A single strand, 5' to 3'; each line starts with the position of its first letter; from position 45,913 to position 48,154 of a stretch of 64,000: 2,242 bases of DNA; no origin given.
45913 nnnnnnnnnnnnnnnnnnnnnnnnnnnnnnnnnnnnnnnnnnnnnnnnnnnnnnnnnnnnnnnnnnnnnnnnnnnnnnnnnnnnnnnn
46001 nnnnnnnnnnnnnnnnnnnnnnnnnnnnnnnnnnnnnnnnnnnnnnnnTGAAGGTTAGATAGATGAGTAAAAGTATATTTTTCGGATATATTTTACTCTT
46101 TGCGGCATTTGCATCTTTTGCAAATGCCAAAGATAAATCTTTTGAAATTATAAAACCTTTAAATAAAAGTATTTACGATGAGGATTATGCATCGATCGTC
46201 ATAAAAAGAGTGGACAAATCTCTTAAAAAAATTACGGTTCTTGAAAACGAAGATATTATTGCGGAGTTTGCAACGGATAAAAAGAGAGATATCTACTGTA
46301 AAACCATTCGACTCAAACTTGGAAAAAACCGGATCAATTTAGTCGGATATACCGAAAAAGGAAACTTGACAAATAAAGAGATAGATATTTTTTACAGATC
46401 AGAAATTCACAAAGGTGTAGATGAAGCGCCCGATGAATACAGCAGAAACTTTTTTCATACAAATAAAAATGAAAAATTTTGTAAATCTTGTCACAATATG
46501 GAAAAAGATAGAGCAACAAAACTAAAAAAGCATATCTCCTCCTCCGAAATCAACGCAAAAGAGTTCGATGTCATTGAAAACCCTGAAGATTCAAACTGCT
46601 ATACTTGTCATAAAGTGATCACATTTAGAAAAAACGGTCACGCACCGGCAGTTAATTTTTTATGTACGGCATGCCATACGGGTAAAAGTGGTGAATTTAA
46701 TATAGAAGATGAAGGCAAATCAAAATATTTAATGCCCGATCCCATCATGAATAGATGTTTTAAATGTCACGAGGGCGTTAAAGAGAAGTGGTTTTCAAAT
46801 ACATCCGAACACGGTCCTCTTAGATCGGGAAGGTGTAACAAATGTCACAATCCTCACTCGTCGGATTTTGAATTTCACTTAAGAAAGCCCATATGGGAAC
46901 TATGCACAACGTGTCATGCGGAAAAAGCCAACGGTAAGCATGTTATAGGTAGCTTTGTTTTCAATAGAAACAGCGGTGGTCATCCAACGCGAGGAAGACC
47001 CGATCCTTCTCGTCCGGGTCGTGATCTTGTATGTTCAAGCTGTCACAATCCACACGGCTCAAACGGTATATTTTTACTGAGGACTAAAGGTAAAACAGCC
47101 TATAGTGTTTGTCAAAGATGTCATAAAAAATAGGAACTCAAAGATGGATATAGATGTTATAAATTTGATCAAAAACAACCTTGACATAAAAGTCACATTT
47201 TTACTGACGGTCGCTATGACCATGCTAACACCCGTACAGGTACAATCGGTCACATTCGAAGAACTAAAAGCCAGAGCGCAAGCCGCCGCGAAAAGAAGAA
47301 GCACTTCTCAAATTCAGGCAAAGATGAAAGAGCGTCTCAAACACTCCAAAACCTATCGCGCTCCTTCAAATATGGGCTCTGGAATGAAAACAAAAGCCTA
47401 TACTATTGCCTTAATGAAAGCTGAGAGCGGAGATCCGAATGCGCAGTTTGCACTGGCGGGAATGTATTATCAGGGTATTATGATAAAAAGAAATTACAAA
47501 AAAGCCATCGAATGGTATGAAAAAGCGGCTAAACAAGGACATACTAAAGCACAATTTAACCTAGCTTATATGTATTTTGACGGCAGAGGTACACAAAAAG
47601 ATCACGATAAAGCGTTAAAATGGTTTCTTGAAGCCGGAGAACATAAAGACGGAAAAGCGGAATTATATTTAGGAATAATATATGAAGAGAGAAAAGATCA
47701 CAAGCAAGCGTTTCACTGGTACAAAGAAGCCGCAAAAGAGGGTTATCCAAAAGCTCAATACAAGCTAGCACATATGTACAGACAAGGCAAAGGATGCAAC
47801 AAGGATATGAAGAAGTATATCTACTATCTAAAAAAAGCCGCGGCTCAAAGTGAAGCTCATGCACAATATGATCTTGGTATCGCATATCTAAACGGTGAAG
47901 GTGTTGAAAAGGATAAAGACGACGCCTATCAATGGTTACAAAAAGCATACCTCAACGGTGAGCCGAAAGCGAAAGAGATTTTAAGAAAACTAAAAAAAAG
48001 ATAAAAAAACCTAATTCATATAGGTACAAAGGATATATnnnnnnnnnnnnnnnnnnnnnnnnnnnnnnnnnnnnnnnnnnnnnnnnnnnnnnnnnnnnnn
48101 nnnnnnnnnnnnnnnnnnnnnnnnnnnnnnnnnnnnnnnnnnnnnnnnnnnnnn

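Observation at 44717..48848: Exported operon pairing a 12-haem lipoprotein and an 8-haem cytochrome with two Sel1-repeat proteins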

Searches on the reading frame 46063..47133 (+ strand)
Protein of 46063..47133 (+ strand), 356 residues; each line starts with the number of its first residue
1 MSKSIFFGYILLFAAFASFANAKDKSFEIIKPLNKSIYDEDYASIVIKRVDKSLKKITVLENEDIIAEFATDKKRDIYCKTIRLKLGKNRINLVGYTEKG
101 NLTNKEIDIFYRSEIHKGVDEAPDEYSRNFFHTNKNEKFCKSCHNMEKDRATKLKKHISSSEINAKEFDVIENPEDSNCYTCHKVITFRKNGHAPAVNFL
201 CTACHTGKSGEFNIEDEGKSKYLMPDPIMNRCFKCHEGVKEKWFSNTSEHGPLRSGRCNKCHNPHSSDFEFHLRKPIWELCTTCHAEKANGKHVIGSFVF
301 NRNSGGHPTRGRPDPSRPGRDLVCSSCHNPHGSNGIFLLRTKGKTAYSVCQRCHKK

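Call 3: search_protein_families(library=pfam, proteins=[window:46063-47133:+], max_evalue=0.01)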
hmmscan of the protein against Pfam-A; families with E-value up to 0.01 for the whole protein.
window:46063-47133:+ (356 aa): 4 families
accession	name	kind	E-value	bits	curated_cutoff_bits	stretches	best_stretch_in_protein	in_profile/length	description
PF09699.15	Paired_CXXCH_1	-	6.7e-25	87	20.6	2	250-289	1-40/41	Doubled CXXCH motif (Paired_CXXCH_1)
PF14522.11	Cytochrome_C7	-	7e-11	42.2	24.8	1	187-263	2-67/67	Cytochrome c7 and related cytochrome c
PF22113.1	Mtrc-MtrF_II-IV_dom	-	1.9e-09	37.7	30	2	133-185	116-165/176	Outer membrane cytochrome MtrC/MtrF-like, domains II/IV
PF14537.11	Cytochrom_c3_2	-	6.5e-08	33.4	25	1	257-355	8-79/79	Cytochrome c3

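Call 4: search_protein_families(library=ncbifam, proteins=[window:46063-47133:+], max_evalue=0.01)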
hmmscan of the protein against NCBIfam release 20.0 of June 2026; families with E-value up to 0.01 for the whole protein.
window:46063-47133:+ (356 aa): 5 families
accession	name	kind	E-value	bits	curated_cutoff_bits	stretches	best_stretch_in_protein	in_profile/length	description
TIGR01905.1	paired_CXXCH_1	subfamily_domain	2.1e-23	81.9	25.2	2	250-289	1-40/41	doubled CXXCH domain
TIGR03508.1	decahem_SO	subfamily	1.1e-15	57.8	192.2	2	132-289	29-178/258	DmsE family decaheme c-type cytochrome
NF041028.1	decahem_GSU2203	exception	8.6e-15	54.7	325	2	131-289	61-211/317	GSU2203 family decaheme c-type cytochrome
NF045722.1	c3_cytochr_TmcA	equivalog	5.3e-06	26.3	114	1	229-292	57-117/125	acidic tetraheme cytochrome c3 TmcA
TIGR03507.1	decahem_SO1788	subfamily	0.00049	18.7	209.3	1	200-266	245-306/672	OmcA/MtrC family decaheme c-type cytochrome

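Call 23: search_solved_structures(query=window:46063-47133:+, max_evalue=1)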
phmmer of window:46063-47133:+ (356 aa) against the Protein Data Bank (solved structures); distinct sequences matched with E-value up to 1: 8.
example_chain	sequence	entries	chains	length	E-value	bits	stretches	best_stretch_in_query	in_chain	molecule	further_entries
6r2q_A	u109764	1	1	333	8.9e-09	38.2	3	251-290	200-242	Cystathionine beta-synthase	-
6i5b_A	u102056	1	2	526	0.0045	19.5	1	229-331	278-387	Uncharacterized protein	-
9yuq_N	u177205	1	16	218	0.072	15.5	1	322-356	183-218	Putative multiheme cytochrome c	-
7tfs_A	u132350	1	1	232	0.24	13.8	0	309-356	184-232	Cytochrome c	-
2cy3_A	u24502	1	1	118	0.25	13.7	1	130-206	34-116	CYTOCHROME C3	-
7azu_A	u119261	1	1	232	0.32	13.4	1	30-164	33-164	Cyclodipeptide synthase, BtCDPS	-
6ztu_A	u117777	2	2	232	0.45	12.9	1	30-164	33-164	Cyclodipeptide synthase, BtCDPS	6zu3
1w7o_A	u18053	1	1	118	0.94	11.8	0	132-206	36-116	CYTOCHROME C3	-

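Call 42: find_homologous_proteins(query=window:46063-47133:+, max_evalue=1e-8)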
Query window:46063-47133:+ (356 aa): 2325 proteins with E <= 1e-8 among 8000 candidates; the best 120 are listed.
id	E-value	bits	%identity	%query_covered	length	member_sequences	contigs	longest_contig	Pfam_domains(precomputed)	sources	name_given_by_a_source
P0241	2.1e-213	726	84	100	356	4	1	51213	PF09699.16,PF14537.12,PF14522.12,PF22113.2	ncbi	-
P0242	6.2e-211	718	84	100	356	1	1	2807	PF09699.16,PF14537.12,PF14522.12,PF22113.2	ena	-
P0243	2.2e-179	614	71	100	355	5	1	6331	PF09699.16,PF14537.12,PF14522.12,PF22113.2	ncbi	-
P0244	1.1e-178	612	71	100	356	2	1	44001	PF09699.16,PF14537.12,PF14522.12,PF22113.2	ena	-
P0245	1.2e-178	612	72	95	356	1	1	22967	PF09699.16,PF14537.12,PF14522.12,PF22113.2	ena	-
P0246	4.4e-177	607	71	100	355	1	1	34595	PF09699.16,PF14537.12,PF14522.12,PF22113.2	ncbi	-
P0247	1.2e-167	576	67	100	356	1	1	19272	PF09699.16,PF14537.12,PF14522.12,PF22113.2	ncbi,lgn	-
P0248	2.7e-164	565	66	100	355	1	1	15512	PF09699.16,PF14537.12,PF14522.12,PF22113.2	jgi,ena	-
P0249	1.6e-155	536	64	99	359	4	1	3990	PF09699.16,PF14537.12,PF14522.12,PF22113.2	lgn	-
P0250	4.2e-145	502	60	100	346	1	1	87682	PF09699.16,PF14537.12,PF14522.12,PF22113.2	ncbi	-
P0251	1.6e-142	493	60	97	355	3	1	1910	PF09699.16,PF14537.12,PF14522.12,PF22113.2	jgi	-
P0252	1.4e-141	490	59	100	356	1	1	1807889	PF09699.16,PF14537.12,PF14522.12,PF22113.2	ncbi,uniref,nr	ncbi:cytochrome c3 family protein [Nitrosophilus alvini]|uniref:cytochrome c3 family protein n=1 Tax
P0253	4.9e-138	478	59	94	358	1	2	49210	PF09699.16,PF14537.12,PF14522.12,PF22113.2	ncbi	-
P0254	1.4e-137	477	58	96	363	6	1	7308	PF09699.16,PF14537.12,PF14522.12,PF22113.2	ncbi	ncbi:cytochrome c3 family protein [Hydrogenimonas sp.]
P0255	3.4e-135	469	55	100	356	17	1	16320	PF09699.16,PF14537.12,PF14522.12,PF22113.2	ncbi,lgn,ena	-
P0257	2.3e-132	460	55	97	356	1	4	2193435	PF09699.16,PF14537.12,PF14522.12,PF22113.2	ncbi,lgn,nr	ncbi:cytochrome c family protein [Hydrogenimonas sp.]|nr:cytochrome c family protein [Hydrogenimonas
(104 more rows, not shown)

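Call 43: find_encoding_contigs(protein=P0241, flank=10000, max_places=2)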
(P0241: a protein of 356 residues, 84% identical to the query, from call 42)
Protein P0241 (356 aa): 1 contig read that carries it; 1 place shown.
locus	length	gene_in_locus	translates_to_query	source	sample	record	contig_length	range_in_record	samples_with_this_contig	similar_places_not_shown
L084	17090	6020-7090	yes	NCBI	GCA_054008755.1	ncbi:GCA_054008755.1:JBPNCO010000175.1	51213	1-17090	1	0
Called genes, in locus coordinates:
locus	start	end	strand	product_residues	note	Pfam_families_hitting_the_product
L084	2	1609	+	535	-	?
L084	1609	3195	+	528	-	PF00028:Cadherin (weak), PF07603:Lcl_C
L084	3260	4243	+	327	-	PF02388:FemAB, PF13480:Acetyltransf_6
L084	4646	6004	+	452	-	PF22678:Cytochrom_c_NrfB-like (faint), PF03264:Cytochrom_NNT (faint), PF09699:Paired_CXXCH_1, PF09699:Paired_CXXCH_1, PF22113:Mtrc-MtrF_II-IV_dom (weak), PF09699:Paired_CXXCH_1, PF22113:Mtrc-MtrF_II-IV_dom (weak), PF09699:Paired_CXXCH_1, +2 more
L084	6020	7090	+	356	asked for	PF22113:Mtrc-MtrF_II-IV_dom (faint), PF14522:Cytochrome_C7 (faint), PF14537:Cytochrom_c3_2 (faint), PF09699:Paired_CXXCH_1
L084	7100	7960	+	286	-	-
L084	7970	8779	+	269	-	-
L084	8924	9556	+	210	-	PF14522:Cytochrome_C7 (faint), PF09699:Paired_CXXCH_1 (weak)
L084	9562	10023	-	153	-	PF00034:Cytochrom_C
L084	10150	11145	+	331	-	PF03150:CCP_MauG, PF21419:RoxA-like_Cyt-c (weak)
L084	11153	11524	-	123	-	PF22113:Mtrc-MtrF_II-IV_dom (faint)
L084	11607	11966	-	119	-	PF09313:TehB-like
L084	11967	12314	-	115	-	-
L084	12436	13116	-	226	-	-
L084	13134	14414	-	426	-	-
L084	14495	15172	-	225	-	-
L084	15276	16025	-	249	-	-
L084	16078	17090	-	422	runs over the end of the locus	PF00266:Aminotran_5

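Call 44: find_encoding_contigs(protein=P0252, flank=10000, max_places=2)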
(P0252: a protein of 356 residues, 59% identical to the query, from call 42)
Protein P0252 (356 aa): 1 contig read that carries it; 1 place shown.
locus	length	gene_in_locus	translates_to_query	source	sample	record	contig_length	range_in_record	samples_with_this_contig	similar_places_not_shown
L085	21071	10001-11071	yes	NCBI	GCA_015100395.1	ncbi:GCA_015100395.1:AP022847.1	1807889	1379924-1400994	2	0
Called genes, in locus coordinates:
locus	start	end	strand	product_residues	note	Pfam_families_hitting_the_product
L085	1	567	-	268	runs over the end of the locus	PF00142:Fer4_NifH (weak), PF01656:CbiA, PF02374:ArsA_ATPase (weak), PF06564:CBP_BcsQ (weak), PF09140:MipZ (weak), PF10609:ParA, PF13614:AAA_31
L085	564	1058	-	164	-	PF01288:HPPK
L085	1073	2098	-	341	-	PF01321:Creatinase_N, PF00557:Peptidase_M24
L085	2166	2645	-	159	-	PF01220:DHquinase_II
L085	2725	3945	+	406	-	PF07969:Amidohydro_3 (faint), PF01979:Amidohydro_1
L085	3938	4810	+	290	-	PF00574:CLP_protease (faint), PF25145:NfeD1b_N (weak), PF01343:Peptidase_S49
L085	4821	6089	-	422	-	PF13742:tRNA_anti_2, PF01336:tRNA_anti-codon, PF02601:Exonuc_VII_L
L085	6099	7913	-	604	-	PF00682:HMGL-like, PF02436:PYC_OADA, PF25919:BSH_CusB (faint), PF13375:RnfC_N (weak), PF00364:Biotin_lipoyl, PF25917:BSH_RND, PF25973:BSH_CzcB (faint), PF25997:BSH_YhbJ (faint)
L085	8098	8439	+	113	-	PF00034:Cytochrom_C (weak)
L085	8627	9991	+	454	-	PF09699:Paired_CXXCH_1, PF14522:Cytochrome_C7 (faint), PF03264:Cytochrom_NNT (faint), PF09699:Paired_CXXCH_1, PF22113:Mtrc-MtrF_II-IV_dom, PF09699:Paired_CXXCH_1, PF22113:Mtrc-MtrF_II-IV_dom, PF09699:Paired_CXXCH_1, +2 more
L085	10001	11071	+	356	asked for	PF22113:Mtrc-MtrF_II-IV_dom (faint), PF14522:Cytochrome_C7 (faint), PF14537:Cytochrom_c3_2 (faint), PF09699:Paired_CXXCH_1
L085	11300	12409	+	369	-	PF14827:dCache_3 (weak)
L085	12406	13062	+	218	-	PF00072:Response_reg, PF00486:Trans_reg_C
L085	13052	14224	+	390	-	PF00512:HisKA (weak), PF02518:HATPase_c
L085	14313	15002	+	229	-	PF14537:Cytochrom_c3_2 (faint), PF14522:Cytochrome_C7 (faint), PF09699:Paired_CXXCH_1 (weak)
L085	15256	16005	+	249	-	PF14522:Cytochrome_C7 (faint), PF09699:Paired_CXXCH_1 (weak)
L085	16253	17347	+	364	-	PF01731:Arylesterase (faint), PF08450:SGL (faint), PF25021:TEN_NHL, PF01436:NHL (weak), PF17170:DUF5128 (weak)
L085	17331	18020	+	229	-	PF14537:Cytochrom_c3_2 (faint), PF09699:Paired_CXXCH_1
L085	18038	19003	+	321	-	PF13623:SurA_N_2, PF13624:SurA_N_3, PF09312:SurA_N, PF13145:Rotamase_2, PF13616:Rotamase_3, PF00639:Rotamase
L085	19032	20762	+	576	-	-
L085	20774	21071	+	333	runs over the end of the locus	PF01731:Arylesterase (faint), PF08450:SGL (weak), PF06739:SBBP (faint), PF20067:SSL_N (faint), PF25021:TEN_NHL (faint), PF17170:DUF5128 (weak), PF01436:NHL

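Call 45: find_encoding_contigs(protein=P0257, flank=10000, max_places=2)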
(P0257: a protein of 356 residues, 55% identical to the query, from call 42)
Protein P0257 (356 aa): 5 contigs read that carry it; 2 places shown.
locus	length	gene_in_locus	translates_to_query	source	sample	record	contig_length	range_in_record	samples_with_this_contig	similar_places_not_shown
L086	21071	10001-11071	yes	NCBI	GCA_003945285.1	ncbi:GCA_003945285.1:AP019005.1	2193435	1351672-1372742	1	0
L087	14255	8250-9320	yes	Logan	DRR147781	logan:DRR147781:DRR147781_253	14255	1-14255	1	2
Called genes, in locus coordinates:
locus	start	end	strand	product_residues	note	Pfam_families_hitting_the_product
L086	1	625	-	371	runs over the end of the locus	PF00041:fn3 (faint), PF25833:Fn3_SaeA_3rd (faint)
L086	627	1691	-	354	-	PF01479:S4, PF00849:PseudoU_synth_2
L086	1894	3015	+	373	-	PF01098:FTSW_RODA_SPOVE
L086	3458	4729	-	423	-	PF00285:Citrate_synt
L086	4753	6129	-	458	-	PF01266:DAO, PF06039:Mqo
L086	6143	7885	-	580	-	PF01645:Glu_synthase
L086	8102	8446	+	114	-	PF00034:Cytochrom_C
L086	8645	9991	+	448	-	PF09699:Paired_CXXCH_1, PF14522:Cytochrome_C7 (faint), PF14537:Cytochrom_c3_2 (faint), PF09699:Paired_CXXCH_1, PF22113:Mtrc-MtrF_II-IV_dom (weak), PF09699:Paired_CXXCH_1, PF22113:Mtrc-MtrF_II-IV_dom, PF09699:Paired_CXXCH_1, +1 more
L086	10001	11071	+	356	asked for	PF22113:Mtrc-MtrF_II-IV_dom (faint), PF14522:Cytochrome_C7 (faint), PF14537:Cytochrom_c3_2 (faint), PF09699:Paired_CXXCH_1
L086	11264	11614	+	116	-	-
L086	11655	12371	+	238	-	-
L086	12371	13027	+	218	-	PF00072:Response_reg, PF00486:Trans_reg_C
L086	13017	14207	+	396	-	PF00512:HisKA (weak), PF02518:HATPase_c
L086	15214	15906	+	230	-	PF14522:Cytochrome_C7 (faint), PF14537:Cytochrom_c3_2 (faint), PF09699:Paired_CXXCH_1 (weak)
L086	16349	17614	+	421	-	PF01053:Cys_Met_Meta_PP, PF00155:Aminotran_1_2, PF00266:Aminotran_5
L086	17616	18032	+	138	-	PF02082:Rrf2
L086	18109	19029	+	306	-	PF00291:PALP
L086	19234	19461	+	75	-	PF09834:DUF2061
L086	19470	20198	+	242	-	PF01507:PAPS_reduct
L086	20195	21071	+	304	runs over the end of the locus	PF01507:PAPS_reduct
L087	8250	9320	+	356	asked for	PF22113:Mtrc-MtrF_II-IV_dom (faint), PF14522:Cytochrome_C7 (faint), PF14537:Cytochrom_c3_2 (faint), PF09699:Paired_CXXCH_1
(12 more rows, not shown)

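Call 51: search_protein_families(library=pfam, proteins=[L085:19032-20762:+, L086:11264-11614:+, L086:11655-12371:+], max_evalue=0.01)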
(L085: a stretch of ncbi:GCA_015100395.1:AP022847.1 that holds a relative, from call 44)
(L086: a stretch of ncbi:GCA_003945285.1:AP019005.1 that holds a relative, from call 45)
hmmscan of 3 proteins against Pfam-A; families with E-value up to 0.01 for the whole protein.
L085:19032-20762:+ (576 aa): 1 family
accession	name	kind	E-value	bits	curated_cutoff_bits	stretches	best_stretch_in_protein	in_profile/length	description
PF07712.18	SURNod19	-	0.0059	15.9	25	0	105-199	53-143/377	Stress up-regulated Nod 19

L086:11264-11614:+ (116 aa): 0 families

L086:11655-12371:+ (238 aa): 0 families

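Call 55: predict_structure(alignment_id=A2)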
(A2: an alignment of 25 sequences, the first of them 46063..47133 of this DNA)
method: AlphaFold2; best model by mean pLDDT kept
length: 356 residues; sequences in the alignment: 25
mean_pLDDT: 59.0   pTM: 0.53
mean pLDDT of the five models: 59.0, 58.5, 58.1, 57.6, 55.8
residues with pLDDT >= 90: 37; 70-90: 91; 50-70: 90; < 50: 138
segments of 3 or more residues with pLDDT < 50: 115-117, 153-160, 164-166, 187-199, 244-310, 314-317, 320-356
pLDDT, mean of each block of 10 residues (from residue 1): 71 68 74 87 87 91 89 84 88 89 89 59 84 75 67 48 52 59 51 40 61 67 58 56 42 31 32 34 33 29 39 51 36 29 31 27
secondary structure, 60 per line:
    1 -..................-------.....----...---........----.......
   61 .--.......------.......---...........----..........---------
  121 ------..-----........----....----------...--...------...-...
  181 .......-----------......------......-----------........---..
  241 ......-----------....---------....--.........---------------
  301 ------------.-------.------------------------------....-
elements in order: H2-19 E27-31 E36-38 E42-49 E54-61 E64-70 E77-83 E87-97 E102-111 H134-141 H146-149 H178-187 H199-204 H211-216 H228-235 H239-246 H258-261 H271-274 H277-285 H352-355

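Call 57: fold_search(model_id=the predicted structure, library=pdb)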
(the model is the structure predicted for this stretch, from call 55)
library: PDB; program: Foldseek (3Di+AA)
matches with E <= 10: 1922; with E <= 0.001: 80
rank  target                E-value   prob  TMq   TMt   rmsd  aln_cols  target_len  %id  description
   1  3pe9_B                4.8e-06  1.00  0.20  0.71   3.2        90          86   14  Structures of Clostridium thermocellum CbhA fibronectin(III)-like modules (released 2011-11-23)
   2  9g4n_B                7.9e-06  1.00  0.24  0.17   2.3        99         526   17  Glycoside Hydrolase Family 157 from Labilibaculum antarcticum (LaGH157) E224A mutant in complex with Laminaritriose an (released 2025-05-21)
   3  9g5g_A                8.4e-06  1.00  0.25  0.17   2.5       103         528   18  Glycoside Hydrolase Family 157 from Labilibaculum antarcticum (LaGH157) in complex with Laminaribiose (released 2025-05-21)
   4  9g4n_C                1.2e-05  1.00  0.23  0.16   1.9        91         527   20  Glycoside Hydrolase Family 157 from Labilibaculum antarcticum (LaGH157) E224A mutant in complex with Laminaritriose an (released 2025-05-21)
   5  3pe9_A                1.4e-05  1.00  0.21  0.74   2.6        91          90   14  Structures of Clostridium thermocellum CbhA fibronectin(III)-like modules (released 2011-11-23)
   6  9fz9_C                1.4e-05  1.00  0.23  0.16   3.0        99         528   19  Glycoside Hydrolase Family 157 from Labilibaculum antarcticum, wild type SeMet derivative (LaGH157) (released 2025-07-16)
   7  9g4n_A                1.5e-05  1.00  0.24  0.17   2.4        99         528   18  Glycoside Hydrolase Family 157 from Labilibaculum antarcticum (LaGH157) E224A mutant in complex with Laminaritriose an (released 2025-05-21)
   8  2oxh_D                1.5e-05  1.00  0.21  0.61  10.0       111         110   15  The SOXYZ Complex of Paracoccus Pantotrophus (released 2007-05-22)
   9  2oxg_Y                1.5e-05  1.00  0.21  0.60   9.5       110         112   15  The SoxYZ Complex of Paracoccus pantotrophus (released 2007-05-22)
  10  2ox5_Y                2.7e-05  1.00  0.22  0.64   9.4       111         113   16  The SoxYZ complex of Paracoccus pantotrophus (released 2007-05-22)
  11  3pe9_D                2.7e-05  1.00  0.20  0.72   2.9        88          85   14  Structures of Clostridium thermocellum CbhA fibronectin(III)-like modules (released 2011-11-23)
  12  2oxg_B                2.7e-05  1.00  0.21  0.61   9.5       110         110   15  The SoxYZ Complex of Paracoccus pantotrophus (released 2007-05-22)
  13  2oxh_B                3.1e-05  1.00  0.21  0.57   8.2       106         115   16  The SOXYZ Complex of Paracoccus Pantotrophus (released 2007-05-22)
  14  2oxh_F                3.3e-05  1.00  0.21  0.58   8.3       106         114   16  The SOXYZ Complex of Paracoccus Pantotrophus (released 2007-05-22)
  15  2oxg_E                3.5e-05  1.00  0.20  0.64   3.0        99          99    9  The SoxYZ Complex of Paracoccus pantotrophus (released 2007-05-22)
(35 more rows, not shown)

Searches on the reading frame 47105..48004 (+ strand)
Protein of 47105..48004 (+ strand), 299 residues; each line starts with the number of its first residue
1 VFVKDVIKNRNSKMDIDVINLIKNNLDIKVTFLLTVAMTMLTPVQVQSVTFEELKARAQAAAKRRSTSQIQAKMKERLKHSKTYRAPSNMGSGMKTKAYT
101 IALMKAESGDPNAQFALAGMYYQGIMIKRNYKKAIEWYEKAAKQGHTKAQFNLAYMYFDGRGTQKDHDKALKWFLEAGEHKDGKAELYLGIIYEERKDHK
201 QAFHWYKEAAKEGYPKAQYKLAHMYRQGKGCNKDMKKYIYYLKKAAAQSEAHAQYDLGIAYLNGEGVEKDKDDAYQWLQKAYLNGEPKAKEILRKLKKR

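Call 3: search_protein_families(library=pfam, proteins=[window:47105-48004:+], max_evalue=0.01)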
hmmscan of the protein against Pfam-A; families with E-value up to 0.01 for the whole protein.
window:47105-48004:+ (299 aa): 6 families
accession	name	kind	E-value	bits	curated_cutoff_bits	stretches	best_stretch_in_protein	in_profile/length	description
PF08238.18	Sel1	-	2.3e-43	145.5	30.7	5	111-146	1-36/36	Sel1 repeat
PF23310.1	TPR_27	-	1.3e-05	25.3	27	0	126-174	40-88/110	Plant tetratrico peptide repeats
PF13432.12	TPR_16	-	6.1e-05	23.8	32.7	0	129-177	11-57/65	Tetratricopeptide repeat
PF12895.13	ANAPC3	-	0.00065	20.4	27.2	0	128-188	2-60/82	Anaphase-promoting complex, cyclosome, subunit 3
PF07719.23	TPR_2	-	0.00065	20.1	27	0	188-211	6-29/34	Tetratricopeptide repeat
PF13424.12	TPR_12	-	0.0058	17.2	30.1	0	164-209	23-71/77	Tetratricopeptide repeat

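Call 4: search_protein_families(library=ncbifam, proteins=[window:47105-48004:+], max_evalue=0.01)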
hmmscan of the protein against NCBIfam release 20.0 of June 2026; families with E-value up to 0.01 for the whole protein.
window:47105-48004:+ (299 aa): 5 families
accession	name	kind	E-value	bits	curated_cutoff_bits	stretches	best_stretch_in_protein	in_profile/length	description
NF033786.1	phenyl_MerG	equivalog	2.7e-18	66.7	350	3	104-157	58-111/217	phenylmercury resistance protein MerG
NF047621.1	FlgprotMotXVib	equivalog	4.2e-18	65.6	330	2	197-292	90-185/211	flagellar protein MotX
NF038194.1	AlgK_TPR_lipo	equivalog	1e-15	57.4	700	2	166-298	281-416/448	alginate biosynthesis TPR repeat lipoprotein AlgK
NF045484.1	TransRegExoR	equivalog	2.4e-12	46.7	450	1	132-177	60-105/267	exopolysaccharide production regulator ExoR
NF008756.0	PRK11788.1-4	equivalog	0.0022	17.1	474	1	103-279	133-310/389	lipopolysaccharide assembly protein LapB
